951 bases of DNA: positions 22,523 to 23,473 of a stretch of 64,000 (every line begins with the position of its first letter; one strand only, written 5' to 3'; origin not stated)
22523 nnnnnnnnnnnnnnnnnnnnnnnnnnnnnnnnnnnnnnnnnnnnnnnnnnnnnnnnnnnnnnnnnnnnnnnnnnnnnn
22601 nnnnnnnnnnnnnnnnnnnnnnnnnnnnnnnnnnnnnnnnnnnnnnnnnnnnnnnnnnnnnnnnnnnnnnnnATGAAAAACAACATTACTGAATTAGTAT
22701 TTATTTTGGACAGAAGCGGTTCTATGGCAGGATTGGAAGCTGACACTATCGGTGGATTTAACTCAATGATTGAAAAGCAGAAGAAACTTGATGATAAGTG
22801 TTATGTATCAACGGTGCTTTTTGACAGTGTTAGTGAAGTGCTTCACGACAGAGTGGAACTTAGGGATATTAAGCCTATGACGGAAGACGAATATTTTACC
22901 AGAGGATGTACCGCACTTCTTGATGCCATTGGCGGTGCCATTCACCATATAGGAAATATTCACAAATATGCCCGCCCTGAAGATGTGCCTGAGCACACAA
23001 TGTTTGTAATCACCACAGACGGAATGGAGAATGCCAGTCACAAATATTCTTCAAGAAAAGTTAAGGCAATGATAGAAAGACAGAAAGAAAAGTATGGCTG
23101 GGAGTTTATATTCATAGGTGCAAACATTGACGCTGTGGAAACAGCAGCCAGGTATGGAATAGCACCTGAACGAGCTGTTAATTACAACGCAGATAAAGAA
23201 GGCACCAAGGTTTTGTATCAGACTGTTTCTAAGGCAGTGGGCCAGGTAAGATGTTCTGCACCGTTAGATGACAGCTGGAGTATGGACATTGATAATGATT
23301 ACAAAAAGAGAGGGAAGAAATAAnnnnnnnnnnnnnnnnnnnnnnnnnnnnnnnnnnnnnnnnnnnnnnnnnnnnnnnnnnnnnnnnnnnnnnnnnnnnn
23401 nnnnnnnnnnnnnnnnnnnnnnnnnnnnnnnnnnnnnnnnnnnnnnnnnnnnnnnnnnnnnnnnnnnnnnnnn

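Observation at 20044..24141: Compact five-gene operon pairing two ADP-ribose-removing folds (macro-HTH fusion and ARH) with a vWA protein, an Spx/ArsC-like redoxin and a DUF2130 coiled-coil protein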

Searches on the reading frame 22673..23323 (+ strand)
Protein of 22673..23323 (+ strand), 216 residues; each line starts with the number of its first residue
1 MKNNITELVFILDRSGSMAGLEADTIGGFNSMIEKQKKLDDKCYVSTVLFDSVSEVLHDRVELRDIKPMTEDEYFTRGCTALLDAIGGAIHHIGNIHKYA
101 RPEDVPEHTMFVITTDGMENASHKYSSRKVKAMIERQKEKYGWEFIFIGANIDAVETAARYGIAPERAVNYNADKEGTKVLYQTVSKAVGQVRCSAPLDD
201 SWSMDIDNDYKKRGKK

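Call 3: search_protein_families(library=pfam, proteins=[window:22673-23323:+], max_evalue=0.01)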
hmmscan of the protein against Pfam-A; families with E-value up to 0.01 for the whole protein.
window:22673-23323:+ (216 aa): 2 families
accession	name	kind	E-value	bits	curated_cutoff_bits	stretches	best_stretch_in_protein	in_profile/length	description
PF10138.15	vWA-TerF-like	-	3.9e-05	24.3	29.4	1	8-151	4-144/200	vWA found in TerF C terminus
PF00092.34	VWA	-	0.0099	16.5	23.8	0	8-175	2-164/174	von Willebrand factor type A domain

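Call 4: search_protein_families(library=ncbifam, proteins=[window:22673-23323:+], max_evalue=0.01)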
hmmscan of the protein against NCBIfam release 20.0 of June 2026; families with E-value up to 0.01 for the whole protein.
window:22673-23323:+ (216 aa): 0 families

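Call 6: search_protein_families(library=padloc, proteins=[window:22673-23323:+], max_evalue=0.01)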
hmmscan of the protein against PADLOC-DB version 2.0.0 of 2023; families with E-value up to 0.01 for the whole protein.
window:22673-23323:+ (216 aa): 0 families

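Call 29: search_dna_similar(query=window:22673-23323:+, collection=plasmids, mode=protein, max_rows=25)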
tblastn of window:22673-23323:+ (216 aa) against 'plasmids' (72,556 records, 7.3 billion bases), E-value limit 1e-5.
Records with a match: 25; places in all: 26; records where one place covers at least 80% of the query: 16.
Best place of each record, by identity: 60-80% 2; <60% 23.
By first word of the organism name: Variovorax 4; Selenomonas 2; Fusobacterium 2; Vescimonas 1; Peptoclostridium 1; Niallia 1; Acetoanaerobium 1; Ilyobacter 1; Natrinema 1; halophilic 1; and 10 more.
By predicted mobility (MOB-suite, as given by PLSDB): non-mobilizable 25.
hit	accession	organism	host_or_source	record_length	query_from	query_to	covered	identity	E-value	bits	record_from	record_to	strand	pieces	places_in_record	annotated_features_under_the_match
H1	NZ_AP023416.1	Vescimonas fastidiosa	Homo sapiens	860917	1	213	99%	68.5%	2e-87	288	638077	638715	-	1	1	hypothetical protein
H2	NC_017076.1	Selenomonas ruminantium subsp. lactilytica TAM6421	-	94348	1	209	97%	61.9%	9e-72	243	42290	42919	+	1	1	vWA domain-containing protein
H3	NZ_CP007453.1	Peptoclostridium acidaminophilum DSM 3953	black mud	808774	1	216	100%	58.3%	5e-73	246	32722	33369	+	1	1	vWA domain-containing protein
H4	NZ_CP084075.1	Fusobacterium vincentii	-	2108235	2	213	98%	58.0%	7e-73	246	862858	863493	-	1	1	none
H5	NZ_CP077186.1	Fusobacterium animalis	Homo sapiens,resected colorectal tumor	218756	7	215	97%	56.9%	1e-69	237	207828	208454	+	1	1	vWA domain-containing protein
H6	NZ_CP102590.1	Niallia taxi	-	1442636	1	215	100%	54.0%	1e-65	225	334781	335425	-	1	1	none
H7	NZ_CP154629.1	Acetoanaerobium noterae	cell culture,Sludge of a digestion ...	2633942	1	213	99%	51.6%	7e-65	223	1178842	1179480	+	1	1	none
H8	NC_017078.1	Selenomonas ruminantium subsp. lactilytica TAM6421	-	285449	7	202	91%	43.4%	5e-40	152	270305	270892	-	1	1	VWA domain-containing protein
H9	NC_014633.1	Ilyobacter polytropus DSM 2926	marine mud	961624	1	182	84%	42.1%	5e-34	135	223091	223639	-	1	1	VWA domain-containing protein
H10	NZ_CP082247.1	Natrinema sp. SYSU A 869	cell culture,salt lake sediment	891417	6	213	96%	33.7%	7e-26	111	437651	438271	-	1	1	vWA domain-containing protein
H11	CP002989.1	halophilic archaeon DL31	-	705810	6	198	89%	34.2%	6e-27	114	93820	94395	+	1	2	hypothetical protein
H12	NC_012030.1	Halorubrum lacusprofundi ATCC 49239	-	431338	6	198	89%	34.2%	6e-27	114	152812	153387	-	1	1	vWA domain-containing protein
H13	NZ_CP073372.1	Haloarcula sinaiiensis ATCC 33800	cell culture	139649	6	193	87%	34.0%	1e-26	113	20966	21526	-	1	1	vWA domain-containing protein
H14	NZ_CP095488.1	Halorientalis marina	cell culture,salt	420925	6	193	87%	34.0%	1e-23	105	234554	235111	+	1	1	vWA domain-containing protein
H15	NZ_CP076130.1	Flammeovirga kamogawensis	single bacterial isolate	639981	6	189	85%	34.4%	5e-18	89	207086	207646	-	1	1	vWA domain-containing protein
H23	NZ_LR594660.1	Variovorax sp. PBL-H6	linuron-contaminated soil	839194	6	175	79%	26.9%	5e-6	54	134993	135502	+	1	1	vWA domain-containing protein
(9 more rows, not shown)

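Call 30: search_dna_similar(query=window:22673-23323:+, collection=phages, mode=protein, max_rows=25)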
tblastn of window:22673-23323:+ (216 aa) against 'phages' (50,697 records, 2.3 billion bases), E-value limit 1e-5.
Records with a match: 217; places in all: 217; records where one place covers at least 80% of the query: 196.
Best place of each record, by identity: 60-80% 1; <60% 216.
By first word of the organism name: Streptomyces 89; Microbacterium 57; Pseudomonas 37; Gordonia 7; uncultured 6; Mycobacterium 5; Arthrobacter 3; Rhodococcus 2; Agrobacterium 2; Vibrio 2; and 7 more.
By host as written in the record: Streptomyces griseus ATCC 10137 39; Microbacterium foliorum NRRL B-24224 27; Streptomyces lividans JI 1326 27; Microbacterium paraoxydans NWU1 17; Pseudomonas syringae pv. actinidiae 16; - 14; Microbacterium foliorum NRRL B-24224 SEA 7; Gordonia terrae 3612 6; and 36 more.
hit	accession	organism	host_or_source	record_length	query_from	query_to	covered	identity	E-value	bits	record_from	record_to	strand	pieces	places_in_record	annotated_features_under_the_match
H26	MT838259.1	Bacteriophage sp.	human fecal samples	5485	3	213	98%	66.8%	1e-84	278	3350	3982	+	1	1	record has no annotation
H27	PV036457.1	phage IMGVR 15682261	human feces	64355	1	216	100%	53.7%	2e-67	229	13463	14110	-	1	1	hypothetical protein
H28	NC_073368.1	Microbacterium phage Megan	Microbacterium paraoxydans NWU1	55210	4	199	91%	37.2%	2e-29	120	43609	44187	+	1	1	59: hypothetical protein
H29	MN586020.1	Microbacterium phage Megan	Microbacterium paraoxydans NWU1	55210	4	199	91%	37.2%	2e-29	120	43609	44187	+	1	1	59: hypothetical protein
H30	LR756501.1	uncultured phage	metagenomic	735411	1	216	100%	33.2%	3e-27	114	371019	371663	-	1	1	record has no annotation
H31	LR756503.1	uncultured phage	metagenomic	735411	1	216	100%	33.2%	3e-27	114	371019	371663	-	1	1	record has no annotation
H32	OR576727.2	Myxococcus phage Mx1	Myxococcus sp.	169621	4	193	88%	37.7%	1e-29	121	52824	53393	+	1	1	VWA domain-containing protein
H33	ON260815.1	Microbacterium phage Kowalski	Microbacterium foliorum NRRL B-24224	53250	3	199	91%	36.0%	3e-26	111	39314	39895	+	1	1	60: hypothetical protein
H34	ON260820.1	Microbacterium phage Ramiel05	Microbacterium foliorum NRRL B-24224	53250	3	199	91%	36.0%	3e-26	111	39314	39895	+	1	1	60: hypothetical protein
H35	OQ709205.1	Microbacterium phage BrazzalePHS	Microbacterium foliorum NRRL B-24224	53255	3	199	91%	36.0%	3e-26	111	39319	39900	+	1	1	60: hypothetical protein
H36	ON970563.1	Microbacterium phage CrazyRich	Microbacterium foliorum NRRL B-24224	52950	3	199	91%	36.0%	4e-26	110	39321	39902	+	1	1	60: DNA ligase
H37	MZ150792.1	Microbacterium phage Selwyn23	Microbacterium foliorum NRRL B-24224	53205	3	199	91%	36.0%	4e-26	110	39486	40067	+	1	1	62: hypothetical protein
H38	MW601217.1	Microbacterium phage Pulchra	Microbacterium foliorum NRRL B-24224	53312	3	199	91%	36.0%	4e-26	110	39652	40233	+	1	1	63: hypothetical protein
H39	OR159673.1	Microbacterium phage Hermeonysus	Microbacterium foliorum NRRL B-24224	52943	3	199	91%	36.0%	4e-26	110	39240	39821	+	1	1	61: hypothetical protein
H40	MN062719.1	Microbacterium phage PiperSansNom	Microbacterium foliorum NRRL B-24224 SEA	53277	3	199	91%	36.0%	4e-26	110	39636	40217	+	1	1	62: hypothetical protein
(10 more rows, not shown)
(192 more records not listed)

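Call 31: get_annotated_region(hit=H2, flank=6000)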
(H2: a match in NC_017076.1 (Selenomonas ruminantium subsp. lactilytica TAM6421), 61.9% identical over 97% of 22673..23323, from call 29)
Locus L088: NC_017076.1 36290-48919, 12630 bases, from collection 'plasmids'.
description: Selenomonas ruminantium subsp. lactilytica TAM6421 plasmid pSRC2, complete sequence
organism: Selenomonas ruminantium subsp. lactilytica TAM6421 (NCBI taxid 927704)
taxonomy: Bacteria; Bacillota; Negativicutes; Selenomonadales; Selenomonadaceae; Selenomonas; Selenomonas ruminantium; Selenomonas ruminantium subsp. lactilytica TAM6421
host: -; source: -; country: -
typing (MOB-suite, as given by PLSDB): non-mobilizable
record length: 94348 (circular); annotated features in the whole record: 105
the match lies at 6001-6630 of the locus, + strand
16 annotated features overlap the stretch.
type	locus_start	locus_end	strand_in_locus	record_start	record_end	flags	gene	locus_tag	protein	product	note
CDS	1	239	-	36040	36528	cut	-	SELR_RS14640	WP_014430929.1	C-GCAxxG-C-C family protein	-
CDS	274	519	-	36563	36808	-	-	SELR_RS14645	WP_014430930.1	hypothetical protein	-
CDS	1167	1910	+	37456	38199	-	-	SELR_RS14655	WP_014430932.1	hypothetical protein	-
CDS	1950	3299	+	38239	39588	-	-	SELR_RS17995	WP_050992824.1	endonuclease/exonuclease/phosphatase family protein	-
CDS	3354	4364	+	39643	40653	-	-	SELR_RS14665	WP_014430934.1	macro domain-containing protein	-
CDS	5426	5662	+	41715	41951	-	-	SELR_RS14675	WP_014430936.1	hypothetical protein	-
CDS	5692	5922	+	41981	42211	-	-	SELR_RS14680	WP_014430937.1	hypothetical protein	-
CDS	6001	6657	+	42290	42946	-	-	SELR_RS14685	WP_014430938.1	vWA domain-containing protein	-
CDS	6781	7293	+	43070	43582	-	-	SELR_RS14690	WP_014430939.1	AAA family ATPase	-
CDS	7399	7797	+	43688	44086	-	-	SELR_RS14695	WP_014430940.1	(deoxy)nucleoside triphosphate pyrophosphohydrolase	-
CDS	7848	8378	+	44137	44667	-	-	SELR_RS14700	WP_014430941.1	hypothetical protein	-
CDS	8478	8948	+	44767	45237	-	-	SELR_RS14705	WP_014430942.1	nucleoside 2-deoxyribosyltransferase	-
CDS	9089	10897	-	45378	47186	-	-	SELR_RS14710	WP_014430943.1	DUF262 domain-containing protein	-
CDS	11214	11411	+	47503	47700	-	-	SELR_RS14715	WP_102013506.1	hypothetical protein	-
CDS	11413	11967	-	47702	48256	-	-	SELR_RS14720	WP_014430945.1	hypothetical protein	-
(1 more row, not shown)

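Call 32: get_annotated_region(hit=H3, flank=6000)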
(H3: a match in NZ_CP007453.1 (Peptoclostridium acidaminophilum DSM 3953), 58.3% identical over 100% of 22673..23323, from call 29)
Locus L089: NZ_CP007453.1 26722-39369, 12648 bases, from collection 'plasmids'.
description: Peptoclostridium acidaminophilum DSM 3953 strain al-2 plasmid EAL2_808p, complete sequence
organism: Peptoclostridium acidaminophilum DSM 3953 (NCBI taxid 1286171)
taxonomy: Bacteria; Bacillota; Clostridia; Peptostreptococcales; Peptoclostridiaceae; Peptoclostridium; Peptoclostridium acidaminophilum; Peptoclostridium acidaminophilum DSM 3953
host: -; source: black mud; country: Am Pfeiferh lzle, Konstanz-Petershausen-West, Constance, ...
typing (MOB-suite, as given by PLSDB): non-mobilizable
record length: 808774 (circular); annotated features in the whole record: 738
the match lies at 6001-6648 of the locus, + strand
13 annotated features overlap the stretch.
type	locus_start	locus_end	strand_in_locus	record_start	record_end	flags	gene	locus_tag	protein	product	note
CDS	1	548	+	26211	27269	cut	-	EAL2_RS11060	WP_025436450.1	mechanosensitive ion channel family protein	-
CDS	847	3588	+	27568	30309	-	-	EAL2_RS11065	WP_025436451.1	UPF0182 family protein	-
CDS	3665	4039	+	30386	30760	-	-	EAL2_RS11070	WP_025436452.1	nuclear transport factor 2 family protein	-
CDS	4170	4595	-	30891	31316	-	-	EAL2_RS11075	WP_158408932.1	hypothetical protein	-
CDS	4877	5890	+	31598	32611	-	-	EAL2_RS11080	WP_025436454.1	O-acetyl-ADP-ribose deacetylase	-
CDS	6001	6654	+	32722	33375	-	-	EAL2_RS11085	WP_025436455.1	vWA domain-containing protein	-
CDS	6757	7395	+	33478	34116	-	-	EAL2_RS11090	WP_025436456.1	MBL fold metallo-hydrolase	-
CDS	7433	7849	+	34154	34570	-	-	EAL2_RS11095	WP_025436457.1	thioesterase family protein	-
CDS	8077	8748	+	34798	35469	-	-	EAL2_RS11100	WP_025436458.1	dihydrofolate reductase family protein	-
CDS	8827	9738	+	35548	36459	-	-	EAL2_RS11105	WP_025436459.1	HD-GYP domain-containing protein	-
CDS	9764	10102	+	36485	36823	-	-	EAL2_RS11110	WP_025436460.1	hypothetical protein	-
CDS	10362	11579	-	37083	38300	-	-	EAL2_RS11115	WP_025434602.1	IS256 family transposase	-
CDS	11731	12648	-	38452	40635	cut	-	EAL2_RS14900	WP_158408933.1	EAL domain-containing protein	-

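Call 33: get_annotated_region(hit=H27, flank=6000)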
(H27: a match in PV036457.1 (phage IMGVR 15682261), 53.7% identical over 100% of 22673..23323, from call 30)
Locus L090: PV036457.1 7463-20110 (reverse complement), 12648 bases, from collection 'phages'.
description: Phage IMGVR 15682261, complete genome.
organism: phage IMGVR 15682261 (NCBI taxid 3403688)
taxonomy: Viruses; Duplodnaviria; Heunggongvirae; Uroviricota; Caudoviricetes; Ca. Heliusvirales
host: -; source: human feces; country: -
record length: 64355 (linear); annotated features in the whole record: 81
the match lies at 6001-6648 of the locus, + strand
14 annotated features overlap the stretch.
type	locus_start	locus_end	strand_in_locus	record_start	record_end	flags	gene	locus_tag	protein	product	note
CDS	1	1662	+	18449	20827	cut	-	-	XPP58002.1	methyltransferase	-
CDS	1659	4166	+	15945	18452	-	-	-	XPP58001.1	hypothetical protein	-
CDS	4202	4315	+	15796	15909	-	-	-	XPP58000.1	hypothetical protein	-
CDS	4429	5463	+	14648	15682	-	-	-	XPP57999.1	hypothetical protein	-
CDS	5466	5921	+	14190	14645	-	-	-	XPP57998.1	hypothetical protein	-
CDS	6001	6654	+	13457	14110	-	-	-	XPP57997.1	hypothetical protein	-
CDS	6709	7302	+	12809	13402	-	-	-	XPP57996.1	metal-dependent phosphohydrolase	-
CDS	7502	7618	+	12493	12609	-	-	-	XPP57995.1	hypothetical protein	-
CDS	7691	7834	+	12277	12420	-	-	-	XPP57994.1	hypothetical protein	-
CDS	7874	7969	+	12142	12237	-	-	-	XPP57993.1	hypothetical protein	-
CDS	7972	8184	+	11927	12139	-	-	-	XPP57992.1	hypothetical protein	-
CDS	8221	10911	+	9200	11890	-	-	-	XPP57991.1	hypothetical protein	-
CDS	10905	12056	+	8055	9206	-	-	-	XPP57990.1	hypothetical protein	-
CDS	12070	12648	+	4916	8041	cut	-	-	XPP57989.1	hypothetical protein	-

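Call 64: find_related_loci(query=window:22673-23323:+, collection=viral_contigs, flank=8000)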
Query window:22673-23323:+ (216 aa) in viral_contigs; peptide patterns used: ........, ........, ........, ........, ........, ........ (x = any residue, [..] = any of these).
36 stretches matched a pattern; 28 encode a relative of the query (tblastn E <= 1e-3); 28 distinct loci.
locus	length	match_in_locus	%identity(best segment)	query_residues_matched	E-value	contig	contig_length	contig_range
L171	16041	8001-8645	72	1-215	1e-107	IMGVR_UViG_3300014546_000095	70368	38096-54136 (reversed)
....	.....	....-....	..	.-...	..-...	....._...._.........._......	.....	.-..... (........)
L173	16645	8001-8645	72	1-215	7e-107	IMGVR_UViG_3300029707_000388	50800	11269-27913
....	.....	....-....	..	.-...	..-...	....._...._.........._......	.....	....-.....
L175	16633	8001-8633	72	1-211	7e-106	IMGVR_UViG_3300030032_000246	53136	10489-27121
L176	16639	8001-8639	69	1-213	7e-104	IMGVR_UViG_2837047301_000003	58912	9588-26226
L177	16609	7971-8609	70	1-213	5e-104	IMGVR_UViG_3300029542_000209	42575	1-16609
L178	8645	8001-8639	72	1-213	4e-104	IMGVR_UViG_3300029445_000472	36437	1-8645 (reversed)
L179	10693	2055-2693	69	1-213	1e-103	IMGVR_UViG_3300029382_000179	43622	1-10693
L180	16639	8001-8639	69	1-213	6e-103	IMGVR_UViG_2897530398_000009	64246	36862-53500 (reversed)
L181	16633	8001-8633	71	1-211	7e-103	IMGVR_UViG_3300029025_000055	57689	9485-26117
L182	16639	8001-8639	69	1-213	6e-102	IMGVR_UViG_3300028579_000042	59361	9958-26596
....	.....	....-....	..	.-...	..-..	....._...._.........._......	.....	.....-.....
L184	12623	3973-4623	64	1-216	1e-94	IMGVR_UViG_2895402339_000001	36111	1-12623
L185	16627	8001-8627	65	5-213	9e-94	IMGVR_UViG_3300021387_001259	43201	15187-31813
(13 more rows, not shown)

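Call 76: find_homologous_proteins(query=window:22673-23323:+, max_evalue=0.00001)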
Query window:22673-23323:+ (216 aa): 8000 proteins with E <= 0.00001 among 8000 candidates; the best 120 are listed.
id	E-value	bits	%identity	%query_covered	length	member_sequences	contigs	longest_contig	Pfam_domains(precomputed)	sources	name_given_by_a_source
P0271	3.9e-141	486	100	100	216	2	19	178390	-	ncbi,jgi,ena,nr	ncbi:MAG: VWA domain-containing protein [Ruminococcaceae bacterium]|nr:VWA domain-containing protein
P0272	1.8e-137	474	97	100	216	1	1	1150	-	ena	-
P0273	3.9e-132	456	77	89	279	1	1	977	-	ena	-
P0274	7.1e-125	433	60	100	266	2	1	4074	-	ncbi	-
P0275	1.6e-114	399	81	100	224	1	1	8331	-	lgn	-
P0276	2.2e-114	398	81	100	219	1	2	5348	-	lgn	-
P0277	2.4e-114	398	81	100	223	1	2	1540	-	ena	-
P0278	5.8e-114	397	81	100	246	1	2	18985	-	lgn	-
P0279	9.6e-114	396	80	99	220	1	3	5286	-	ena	-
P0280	1.0e-113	396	81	100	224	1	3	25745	-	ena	-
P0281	1.2e-113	396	81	100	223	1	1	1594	-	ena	-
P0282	2.3e-113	395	81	100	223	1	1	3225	-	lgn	-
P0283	2.6e-113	395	81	100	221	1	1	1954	-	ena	-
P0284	3.0e-113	395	81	100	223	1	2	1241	-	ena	-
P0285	6.5e-113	393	79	100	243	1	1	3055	-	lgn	-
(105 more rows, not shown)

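Call 83: predict_structure(alignment_id=A3)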
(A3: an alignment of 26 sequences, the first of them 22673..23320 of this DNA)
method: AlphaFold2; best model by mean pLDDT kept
length: 216 residues; sequences in the alignment: 26
mean_pLDDT: 64.1   pTM: 0.69
mean pLDDT of the five models: 64.1, 61.4, 61.3, 51.7, 50.2
residues with pLDDT >= 90: 0; 70-90: 90; 50-70: 84; < 50: 42
segments of 3 or more residues with pLDDT < 50: 15-19, 52-55, 76-97, 100-102, 120-122
pLDDT, mean of each block of 10 residues (from residue 1): 64 54 65 76 69 52 71 48 34 39 63 62 52 64 74 70 74 74 78 74 85 71
secondary structure, 60 per line:
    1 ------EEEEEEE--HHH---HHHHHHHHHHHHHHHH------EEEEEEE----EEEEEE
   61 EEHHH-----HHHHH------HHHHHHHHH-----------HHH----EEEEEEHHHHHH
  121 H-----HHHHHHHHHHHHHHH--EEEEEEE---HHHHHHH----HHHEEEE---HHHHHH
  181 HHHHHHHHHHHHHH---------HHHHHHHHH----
elements in order: E7-13 H22-37 E44-50 E55-62 H71-75 H82-90 E109-114 H115-121 H127-141 E144-150 H154-160 E168-171 H175-194 H204-212

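Call 85: fold_search(model_id=the predicted structure, library=pdb)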
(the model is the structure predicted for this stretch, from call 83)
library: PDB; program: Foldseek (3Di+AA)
matches with E <= 10: 1213; with E <= 0.001: 155
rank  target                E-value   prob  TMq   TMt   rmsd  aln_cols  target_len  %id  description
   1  4f1j_A                2.2e-06  1.00  0.46  0.49   7.0       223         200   14  Crystal structure of the MG2+ loaded VWA domain of plasmodium falciparum trap protein (released 2013-01-30)
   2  7n1o                  2.4e-06  1.00  0.47  0.41   7.3       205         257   15  The von Willebrand factor A domain of human capillary morphogenesis gene II, flexibly fused to the 1TEL crystallization  (released 2021-06-09)
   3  4hqf                  4.3e-06  1.00  0.46  0.49   7.2       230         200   13  Crystal structure of Plasmodium falciparum TRAP, I4 form (released 2012-12-26)
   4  9doc                  6.9e-06  1.00  0.49  0.42   7.1       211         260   13  The von Willebrand factor A domain of human capillary morphogenesis gene II, flexibly fused to the 1TEL crystallization  (released 2024-11-06)
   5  8fzu_A                7.8e-06  1.00  0.52  0.45   5.1       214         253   13  The von Willebrand factor A domain of human capillary morphogenesis gene II, flexibly fused to the 1TEL crystallizatio (released 2023-07-19)
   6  9rt2_C1               9.3e-06  1.00  0.47  0.38   7.0       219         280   13  NetF - ANTXR2 structure (C4) (released 2026-02-18)
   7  8ce9_A                9.9e-06  1.00  0.53  0.60   5.5       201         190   15  Crystal structure of human Cd11b I domain in C121 space group (released 2023-03-22)
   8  3n2n_A                1.3e-05  1.00  0.53  0.60   5.5       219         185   14  The Crystal Structure of Tumor Endothelial Marker 8 (TEM8) extracellular domain (released 2011-01-05)
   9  9ykb_A                1.4e-05  1.00  0.52  0.45   5.9       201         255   13  The von Willebrand factor A domain of human capillary morphogenesis gene II, fused to the 1TEL crystallization chapero (released 2025-10-22)
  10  9rt4_C1               1.4e-05  1.00  0.52  0.42   5.3       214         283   13  NetF - ANTXR2 local refinement focused (released 2026-02-18)
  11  4hqk_B                1.5e-05  1.00  0.56  0.59   5.3       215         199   17  Crystal structure of Plasmodium falciparum TRAP, P4212 form (released 2012-12-26)
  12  8ft6                  1.6e-05  1.00  0.53  0.46   5.0       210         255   12  The von Willebrand factor A domain of human capillary morphogenesis gene II, flexibly fused to the 1TEL crystallization  (released 2023-03-22)
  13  8fzu_C                1.7e-05  1.00  0.53  0.46   5.8       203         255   14  The von Willebrand factor A domain of human capillary morphogenesis gene II, flexibly fused to the 1TEL crystallizatio (released 2023-07-19)
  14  9c4f_I                1.8e-05  1.00  0.52  0.59   6.1       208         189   14  Infectious B19V capsid (released 2024-10-16)
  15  9ykb_B                1.9e-05  1.00  0.52  0.46   5.7       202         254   14  The von Willebrand factor A domain of human capillary morphogenesis gene II, fused to the 1TEL crystallization chapero (released 2025-10-22)
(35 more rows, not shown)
